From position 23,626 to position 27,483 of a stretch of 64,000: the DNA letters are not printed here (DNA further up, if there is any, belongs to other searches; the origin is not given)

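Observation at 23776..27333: Full-length reverse gyrase encoded in a CPR-like bacterial genome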

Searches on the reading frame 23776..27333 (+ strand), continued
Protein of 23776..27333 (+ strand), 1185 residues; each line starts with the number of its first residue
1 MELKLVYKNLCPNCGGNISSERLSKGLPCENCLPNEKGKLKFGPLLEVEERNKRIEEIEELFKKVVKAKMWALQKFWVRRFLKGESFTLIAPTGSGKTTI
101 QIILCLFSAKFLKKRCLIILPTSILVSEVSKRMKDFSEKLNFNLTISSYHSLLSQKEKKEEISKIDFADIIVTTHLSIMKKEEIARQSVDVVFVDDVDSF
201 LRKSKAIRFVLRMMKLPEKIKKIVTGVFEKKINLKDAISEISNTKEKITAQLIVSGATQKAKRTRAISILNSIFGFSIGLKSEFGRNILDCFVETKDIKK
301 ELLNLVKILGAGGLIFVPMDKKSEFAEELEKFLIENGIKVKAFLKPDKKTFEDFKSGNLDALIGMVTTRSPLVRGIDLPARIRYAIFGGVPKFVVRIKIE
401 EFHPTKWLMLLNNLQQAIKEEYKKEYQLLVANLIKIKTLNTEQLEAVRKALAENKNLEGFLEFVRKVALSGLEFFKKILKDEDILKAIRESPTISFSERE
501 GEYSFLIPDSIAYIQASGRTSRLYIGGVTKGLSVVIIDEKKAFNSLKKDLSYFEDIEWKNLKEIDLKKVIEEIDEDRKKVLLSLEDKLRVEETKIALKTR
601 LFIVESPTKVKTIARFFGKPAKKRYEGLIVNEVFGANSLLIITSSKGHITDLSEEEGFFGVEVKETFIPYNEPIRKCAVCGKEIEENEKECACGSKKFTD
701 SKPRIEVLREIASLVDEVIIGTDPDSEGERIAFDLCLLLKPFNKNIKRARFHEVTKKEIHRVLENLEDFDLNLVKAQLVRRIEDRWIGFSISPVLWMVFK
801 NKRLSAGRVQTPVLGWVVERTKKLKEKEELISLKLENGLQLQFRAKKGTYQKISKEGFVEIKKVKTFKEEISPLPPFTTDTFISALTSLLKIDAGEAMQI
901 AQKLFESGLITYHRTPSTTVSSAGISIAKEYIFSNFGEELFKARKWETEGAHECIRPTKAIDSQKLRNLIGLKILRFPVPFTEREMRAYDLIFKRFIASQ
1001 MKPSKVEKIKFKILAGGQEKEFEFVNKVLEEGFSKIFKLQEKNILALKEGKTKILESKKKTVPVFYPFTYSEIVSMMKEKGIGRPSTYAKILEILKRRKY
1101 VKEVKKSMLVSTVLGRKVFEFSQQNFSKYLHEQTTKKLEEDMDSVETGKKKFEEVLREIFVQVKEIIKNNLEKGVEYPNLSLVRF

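Call 23: search_protein_families(library=ncbifam, proteins=[L001:444-4817:+, L001:4866-6176:+, L001:6390-7409:+, L001:7485-8996:+, L001:9085-9732:+, L001:13569-14312:-, L001:14309-16183:-, L001:16433-17254:-, L001:20889-22244:+, L001:22290-23021:+], max_evalue=0.00001)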
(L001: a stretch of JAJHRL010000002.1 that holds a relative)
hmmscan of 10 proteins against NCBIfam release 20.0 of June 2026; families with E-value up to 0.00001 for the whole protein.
L001:444-4817:+ (1457 aa): 0 families

L001:4866-6176:+ (436 aa): 0 families

L001:6390-7409:+ (339 aa): 2 families
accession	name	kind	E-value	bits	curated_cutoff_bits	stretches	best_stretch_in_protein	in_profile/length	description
NF053644.1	MraY_archaea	equivalog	4.2e-15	55.9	450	1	143-276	169-301/340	pseudomurein biosynthesis MraY family phospho-N-acetylmuramoyl-pentapeptide-transferase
TIGR00445.1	mraY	equivalog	2e-10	40.7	192.05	1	46-267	31-262/321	phospho-N-acetylmuramoyl-pentapeptide-transferase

L001:7485-8996:+ (503 aa): 3 families
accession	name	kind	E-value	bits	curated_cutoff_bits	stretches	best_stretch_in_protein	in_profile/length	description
TIGR02900.1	spore_V_B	equivalog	7.8e-17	61.2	372.3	1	9-460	3-486/488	stage V sporulation protein B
TIGR01695.1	murJ_mviN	equivalog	1.3e-08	34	235.55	1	68-468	62-498/506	murein biosynthesis integral membrane protein MurJ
NF058658.1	Oglyco_Wzx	exception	6.4e-08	32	720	1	2-465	5-462/478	O-glycosylation flippase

L001:9085-9732:+ (215 aa): 6 families
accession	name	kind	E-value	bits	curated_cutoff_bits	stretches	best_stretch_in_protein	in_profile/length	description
TIGR04283.1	glyco_like_mftF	equivalog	3.8e-13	49.5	182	1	6-135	3-134/221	TIGR04283 family arsenosugar biosynthesis glycosyltransferase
TIGR04182.1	glyco_TIGR04182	equivalog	6.4e-08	32.3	325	1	6-86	4-84/293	S-layer glycoprotein N-glycosyltransferase AglJ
NF010496.0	PRK13915.1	equivalog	2.2e-07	30.3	262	1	4-68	33-101/307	glucosyl-3-phosphoglycerate synthase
NF007482.0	PRK10073.1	equivalog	5.4e-07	28.9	423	1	3-98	7-109/334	glycosyltransferase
TIGR04195.1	S_glycosyl_SunS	equivalog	1.7e-06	27.2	350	1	8-85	63-142/421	SunS family peptide S-glycosyltransferase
NF038302.1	EPS_HpsE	equivalog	1.9e-06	27.1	300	1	3-106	2-120/307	hormogonium polysaccharide biosynthesis glycosyltransferase HpsE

L001:13569-14312:- (247 aa): 20 families
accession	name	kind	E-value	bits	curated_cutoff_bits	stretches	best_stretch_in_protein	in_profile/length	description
TIGR02495.1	NrdG2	equivalog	5.2e-46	156.4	131.15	1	5-198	2-192/193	anaerobic ribonucleoside-triphosphate reductase activating protein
TIGR04041.1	activase_YjjW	hypoth_equivalog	1.9e-17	63.6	250.2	1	49-228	93-266/276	YjjW family glycine radical enzyme activase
TIGR02493.1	PFLA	equivalog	1.3e-16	60.7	231.75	1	21-188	17-183/235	pyruvate formate-lyase-activating protein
TIGR02494.1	PFLE_PFLC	subfamily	4.1e-11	42.7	174.35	1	46-178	101-233/293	glycyl-radical enzyme activating protein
TIGR03365.1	Bsubt_queE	equivalog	4.7e-10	39.4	206.1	1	16-104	19-111/238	7-carboxy-7-deazaguanine synthase QueE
TIGR04349.1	rSAM_QueE_gams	hypoth_equivalog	5.6e-10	39.2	300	1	16-103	16-99/210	7-carboxy-7-deazaguanine synthase QueE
NF008356.0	PRK11145.1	equivalog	6.2e-10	38.8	375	1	14-150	16-156/246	pyruvate formate lyase 1-activating protein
NF038283.1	viperin_w_prok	equivalog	2.4e-09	36.8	180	1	27-104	10-94/281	viperin family antiviral radical SAM protein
NF001199.0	PRK00164.2-1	equivalog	2.8e-09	36.5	231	1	28-241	21-230/308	GTP 3',8-cyclase MoaA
TIGR02491.1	NrdG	equivalog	4.3e-09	36.5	126.1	1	5-91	2-92/154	anaerobic ribonucleoside-triphosphate reductase activating protein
TIGR03963.1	rSAM_QueE_Clost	equivalog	5.1e-08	32.9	260.1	1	18-104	18-104/219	putative 7-carboxy-7-deazaguanine synthase QueE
NF045702.1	rSAM_GDGT_ether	equivalog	5.2e-08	31.9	450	1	29-173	96-239/486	tetraether lipid synthase Tes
NF043069.1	T4HPD_activ_SAM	equivalog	2.2e-07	30.6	425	1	46-189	101-240/299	trans-4-hydroxy-L-proline dehydratase activase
TIGR04317.1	W_rSAM_matur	equivalog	2.6e-07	30.1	380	1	27-207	12-194/349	tungsten cofactor oxidoreductase radical SAM maturase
NF033719.1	ind_deCO2_activ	equivalog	2.7e-07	30.2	425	1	45-180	107-241/302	indoleacetate decarboxylase activase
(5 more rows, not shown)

L001:14309-16183:- (624 aa): 8 families
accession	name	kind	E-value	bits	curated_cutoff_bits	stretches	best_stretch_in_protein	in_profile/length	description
NF006358.0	PRK08579.1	equivalog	1.3e-223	743.7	585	1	9-618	10-623/624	anaerobic ribonucleoside triphosphate reductase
NF006126.0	PRK08270.1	equivalog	6.2e-152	507.2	548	1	5-618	98-682/684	ribonucleoside triphosphate reductase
TIGR02487.1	NrdD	equivalog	6.2e-131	437.8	326.35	1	24-617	1-581/581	anaerobic ribonucleoside-triphosphate reductase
NF006127.0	PRK08271.1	equivalog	2.7e-77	260.7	545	1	58-618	102-628/631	anaerobic ribonucleoside-triphosphate reductase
TIGR02827.1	RNR_anaer_Bdell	equivalog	1.5e-57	195.5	568.3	1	56-614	73-594/596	anaerobic ribonucleoside-triphosphate reductase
NF005497.0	PRK07111.1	equivalog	4.8e-34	117.8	764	1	427-617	558-743/746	anaerobic ribonucleoside triphosphate reductase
NF006732.0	PRK09263.1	equivalog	7.9e-27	94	657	1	328-620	407-708/712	anaerobic ribonucleoside-triphosphate reductase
NF011292.0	PRK14704.1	equivalog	3.6e-18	65.5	736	1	426-617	428-617/618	anaerobic ribonucleoside triphosphate reductase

L001:16433-17254:- (273 aa): 0 families

L001:20889-22244:+ (451 aa): 2 families
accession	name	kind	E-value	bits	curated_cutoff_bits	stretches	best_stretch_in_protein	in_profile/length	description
TIGR00933.1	2a38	subfamily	2.5e-53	181.6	331.15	1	99-431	15-391/391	TrkH family potassium uptake protein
NF008020.0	PRK10750.1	equivalog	4.6e-30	105.2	866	1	5-441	7-476/483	Trk system potassium transporter TrkH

L001:22290-23021:+ (243 aa): 18 families
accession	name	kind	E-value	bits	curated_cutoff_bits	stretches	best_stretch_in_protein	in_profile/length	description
TIGR02021.1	BchM-ChlM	equivalog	9.3e-13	48.1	158.9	1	33-115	42-126/218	magnesium protoporphyrin IX methyltransferase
NF043040.1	corrin_prot_MT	hypoth_equivalog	1e-12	47.9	180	1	28-150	26-152/216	corrinoid protein-associated methyltransferase CpaM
NF008992.0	PRK12335.1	equivalog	1.7e-12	47.1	303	1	45-145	124-223/289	SAM-dependent methyltransferase TehB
NF011529.0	PRK14968.1-3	equivalog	3.8e-11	42.8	162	1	44-114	35-104/198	putative methyltransferase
TIGR01983.1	UbiG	equivalog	1e-10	41.3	102.95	1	29-114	45-123/228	bifunctional 2-polyprenyl-6-hydroxyphenol methylase/3-demethylubiquinol 3-O-methyltransferase UbiG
NF051855.1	GlySarMtaseBact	equivalog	1.8e-10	40.9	350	1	31-184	41-199/259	glycine/sarcosine N-methyltransferase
NF041820.1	daptide_MTase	equivalog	4e-10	39.6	175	1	43-174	36-171/243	daptide-type RiPP biosynthesis methyltransferase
TIGR04345.1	ovoA_Cterm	equivalog_domain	6.2e-10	39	170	1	20-90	20-88/242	putative 4-mercaptohistidine N1-methyltransferase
NF008405.0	PRK11207.1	equivalog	7.5e-10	38.6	218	1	43-145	30-132/198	tellurite resistance methyltransferase TehB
TIGR01934.1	MenG_MenH_UbiE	subfamily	9.6e-10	38.1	158.35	1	36-110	32-109/223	ubiquinone/menaquinone biosynthesis methyltransferase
NF001244.0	PRK00216.1-5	equivalog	4.4e-09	36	216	1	35-163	40-171/236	bifunctional demethylmenaquinone methyltransferase/2-methoxy-6-polyprenyl-1,4-benzoquinol methylase UbiE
TIGR00477.1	tehB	equivalog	2.2e-08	33.7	219.5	1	46-145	76-174/238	tellurite resistance methyltransferase TehB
TIGR02072.1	BioC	equivalog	2.5e-08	34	184.95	1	34-145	25-132/244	malonyl-ACP O-methyltransferase BioC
TIGR04290.1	meth_Rta_06860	hypoth_equivalog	8.6e-07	28.6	300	1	41-116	47-124/226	TIGR04290 family methyltransferase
NF008686.0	PRK11705.1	equivalog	2.2e-06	27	400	1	43-163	167-284/383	cyclopropane fatty acyl phospholipid synthase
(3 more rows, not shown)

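Call 24: find_encoding_contigs(protein=P0019, flank=10000, max_places=2)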
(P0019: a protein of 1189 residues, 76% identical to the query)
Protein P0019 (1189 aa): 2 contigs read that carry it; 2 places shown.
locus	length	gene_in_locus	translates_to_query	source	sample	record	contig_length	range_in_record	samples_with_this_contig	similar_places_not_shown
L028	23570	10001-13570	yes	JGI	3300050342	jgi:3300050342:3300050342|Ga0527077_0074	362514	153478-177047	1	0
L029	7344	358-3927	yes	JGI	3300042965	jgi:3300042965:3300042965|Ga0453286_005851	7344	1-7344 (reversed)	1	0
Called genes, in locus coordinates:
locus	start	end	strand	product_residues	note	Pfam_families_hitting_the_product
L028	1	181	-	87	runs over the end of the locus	PF04023:FeoA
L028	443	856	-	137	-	PF00892:EamA (faint)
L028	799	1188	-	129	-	PF10639:TMEM234 (weak), PF00892:EamA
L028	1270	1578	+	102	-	PF04032:Rpr2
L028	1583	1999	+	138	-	PF01090:Ribosomal_S19e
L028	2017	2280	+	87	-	PF01984:dsDNA_bind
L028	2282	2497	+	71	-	PF01780:Ribosomal_L37ae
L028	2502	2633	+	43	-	-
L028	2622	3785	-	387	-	PF05496:RuvB_N (faint), PF00004:AAA, PF25361:AAA_lid_RFC1, PF21960:RCF1-5-like_lid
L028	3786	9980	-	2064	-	PF01079:Hint (faint), PF14890:Intein_splicing, PF01022:HTH_5 (faint), PF01047:MarR (faint), PF14528:LAGLIDADG_3, PF14890:Intein_splicing, PF14528:LAGLIDADG_3, PF08542:Rep_fac_C, +5 more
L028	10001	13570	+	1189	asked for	PF17915:zf_Rg, PF00270:DEAD, PF04851:ResIII, PF01751:Toprim, PF01131:Topoisom_bac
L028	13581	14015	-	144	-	PF00583:Acetyltransf_1, PF13673:Acetyltransf_10 (weak), PF13508:Acetyltransf_7, PF08445:FR47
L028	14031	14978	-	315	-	PF00293:NUDIX (weak)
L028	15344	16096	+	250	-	PF00702:Hydrolase, PF13419:HAD_2, PF13242:Hydrolase_like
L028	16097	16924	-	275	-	PF01402:RHH_1 (weak), PF00483:NTP_transferase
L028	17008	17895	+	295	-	PF01210:NAD_Gly3P_dh_N (faint), PF02558:ApbA (weak), PF02826:2-Hacid_dh_C (faint), PF03446:NAD_binding_2 (faint), PF03721:UDPG_MGDP_dh_N, PF03807:F420_oxidored (weak), PF03721:UDPG_MGDP_dh_N, PF00984:UDPG_MGDP_dh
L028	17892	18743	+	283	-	PF00483:NTP_transferase, PF12804:NTP_transf_3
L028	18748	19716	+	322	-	PF01073:3Beta_HSD, PF01370:Epimerase, PF02719:Polysacc_synt_2 (faint), PF04321:RmlD_sub_bind, PF16363:GDP_Man_Dehyd, PF07993:NAD_binding_4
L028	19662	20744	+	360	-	PF00106:adh_short (weak), PF01073:3Beta_HSD, PF01370:Epimerase, PF02719:Polysacc_synt_2, PF04321:RmlD_sub_bind, PF07993:NAD_binding_4, PF16363:GDP_Man_Dehyd, PF13460:NAD_binding_10 (weak), +1 more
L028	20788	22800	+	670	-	PF00932:LTD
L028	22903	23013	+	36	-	-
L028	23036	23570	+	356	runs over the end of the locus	PF13173:AAA_14, PF13635:DUF4143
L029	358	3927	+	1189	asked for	PF17915:zf_Rg, PF00270:DEAD, PF04851:ResIII, PF01751:Toprim, PF01131:Topoisom_bac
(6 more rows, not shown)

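Call 25: find_encoding_contigs(protein=P0027, flank=10000, max_places=2)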
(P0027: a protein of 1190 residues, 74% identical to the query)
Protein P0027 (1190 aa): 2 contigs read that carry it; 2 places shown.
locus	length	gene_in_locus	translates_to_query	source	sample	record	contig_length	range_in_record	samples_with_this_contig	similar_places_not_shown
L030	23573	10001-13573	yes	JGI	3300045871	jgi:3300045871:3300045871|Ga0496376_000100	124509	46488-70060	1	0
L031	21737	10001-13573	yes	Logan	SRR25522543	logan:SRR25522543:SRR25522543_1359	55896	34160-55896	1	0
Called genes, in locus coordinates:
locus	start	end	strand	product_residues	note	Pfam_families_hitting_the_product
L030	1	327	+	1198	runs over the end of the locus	PF22148:Fervidolysin_NPro-like, PF00082:Peptidase_S8, PF22544:HYDIN_VesB_CFA65-like_Ig (weak), PF22073:Cep192_D4 (weak), PF22544:HYDIN_VesB_CFA65-like_Ig, PF07610:DUF1573, PF22073:Cep192_D4, PF22544:HYDIN_VesB_CFA65-like_Ig, +9 more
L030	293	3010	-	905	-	PF03176:MMPL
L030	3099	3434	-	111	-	PF03091:CutA1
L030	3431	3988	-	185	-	PF02887:PK_C (weak)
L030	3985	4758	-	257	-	PF02577:BFN_dom, PF00595:PDZ, PF13180:PDZ_2 (weak), PF17820:PDZ_6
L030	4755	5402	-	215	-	PF00923:TAL_FSA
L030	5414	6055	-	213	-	-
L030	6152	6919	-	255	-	PF23441:SDR, PF00106:adh_short, PF08659:KR, PF13561:adh_short_C2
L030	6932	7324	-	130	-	PF01381:HTH_3 (weak)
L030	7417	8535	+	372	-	PF13183:Fer4_8, PF13237:Fer4_10 (weak), PF02754:CCG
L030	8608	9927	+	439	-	PF02321:OEP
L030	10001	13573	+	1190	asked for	PF17915:zf_Rg, PF00270:DEAD, PF04851:ResIII, PF01751:Toprim, PF01131:Topoisom_bac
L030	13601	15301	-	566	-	PF02776:TPP_enzyme_N, PF00205:TPP_enzyme_M, PF02775:TPP_enzyme_C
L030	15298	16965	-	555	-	PF00920:ILVD_EDD_N, PF24877:ILV_EDD_C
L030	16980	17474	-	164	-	PF02566:OsmC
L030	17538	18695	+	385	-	PF00438:S-AdoMet_synt_N, PF02772:S-AdoMet_synt_M, PF02773:S-AdoMet_synt_C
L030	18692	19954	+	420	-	PF05221:AdoHcyase, PF00670:AdoHcyase_NAD, PF02826:2-Hacid_dh_C, PF07991:KARI_N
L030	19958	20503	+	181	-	PF03602:Cons_hypoth95, PF05175:MTS (weak), PF13847:Methyltransf_31 (weak), PF13649:Methyltransf_25 (weak)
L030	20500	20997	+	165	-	PF01467:CTP_transf_like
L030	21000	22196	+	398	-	PF00155:Aminotran_1_2, PF01041:DegT_DnrJ_EryC1 (weak), PF01053:Cys_Met_Meta_PP (weak)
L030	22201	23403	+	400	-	PF00162:PGK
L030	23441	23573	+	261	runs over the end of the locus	PF08378:NERD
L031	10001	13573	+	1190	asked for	PF17915:zf_Rg, PF00270:DEAD, PF04851:ResIII, PF01751:Toprim, PF01131:Topoisom_bac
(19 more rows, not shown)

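Call 26: find_encoding_contigs(protein=P0028, flank=10000, max_places=2)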
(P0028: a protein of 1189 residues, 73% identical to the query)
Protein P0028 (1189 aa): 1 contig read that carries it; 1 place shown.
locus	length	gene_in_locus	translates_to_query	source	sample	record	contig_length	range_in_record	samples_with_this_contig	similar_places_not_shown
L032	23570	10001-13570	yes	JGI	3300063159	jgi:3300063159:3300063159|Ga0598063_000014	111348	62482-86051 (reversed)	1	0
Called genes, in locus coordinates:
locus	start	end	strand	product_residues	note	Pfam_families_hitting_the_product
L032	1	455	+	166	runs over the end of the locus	PF04308:RNaseH_like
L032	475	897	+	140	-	PF03946:Ribosomal_L11_N, PF00298:Ribosomal_L11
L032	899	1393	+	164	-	PF00383:dCMP_cyt_deam_1, PF14437:MafB19-deam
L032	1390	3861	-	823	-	PF05673:DUF815 (faint), PF17871:AAA_lid_9, PF07724:AAA_2, PF00004:AAA (weak), PF07728:AAA_5, PF10431:ClpB_D2-small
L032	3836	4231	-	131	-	-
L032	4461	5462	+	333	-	PF01926:MMR_HSR1, PF02824:TGS, PF06071:YchF-GTPase_C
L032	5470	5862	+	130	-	PF01250:Ribosomal_S6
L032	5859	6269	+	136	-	PF00436:SSB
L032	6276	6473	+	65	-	PF01084:Ribosomal_S18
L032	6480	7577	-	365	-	PF05496:RuvB_N (weak), PF13177:DNA_pol3_delta2, PF00004:AAA, PF07724:AAA_2 (weak), PF07728:AAA_5 (faint), PF13401:AAA_22 (faint), PF22608:DNAX_ATPase_lid, PF12169:DNA_pol3_gamma3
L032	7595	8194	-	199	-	PF04138:GtrA_DPMS_TM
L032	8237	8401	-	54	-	-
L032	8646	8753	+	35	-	-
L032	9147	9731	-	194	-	PF18914:DUF5666 (weak)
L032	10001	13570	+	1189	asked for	PF17915:zf_Rg, PF00270:DEAD, PF04851:ResIII, PF01751:Toprim, PF01131:Topoisom_bac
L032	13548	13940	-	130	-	-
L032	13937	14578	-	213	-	PF13489:Methyltransf_23, PF01209:Ubie_methyltran (weak), PF13847:Methyltransf_31, PF08241:Methyltransf_11, PF08242:Methyltransf_12, PF13649:Methyltransf_25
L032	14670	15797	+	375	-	PF01547:SBP_bac_1, PF13531:SBP_bac_11 (faint), PF13416:SBP_bac_8, PF13343:SBP_bac_6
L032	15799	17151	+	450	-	PF02743:dCache_1, PF00672:HAMP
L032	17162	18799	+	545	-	PF00989:PAS (weak), PF13426:PAS_9 (weak), PF00512:HisKA, PF02518:HATPase_c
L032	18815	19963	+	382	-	PF05559:DUF763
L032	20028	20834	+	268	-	-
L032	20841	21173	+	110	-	-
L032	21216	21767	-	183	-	-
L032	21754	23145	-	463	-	PF01425:Amidase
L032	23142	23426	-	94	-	PF02686:GatC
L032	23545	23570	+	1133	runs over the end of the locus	PF25788:Ig_Rha78A_N, PF00801:PKD (weak), PF18911:PKD_4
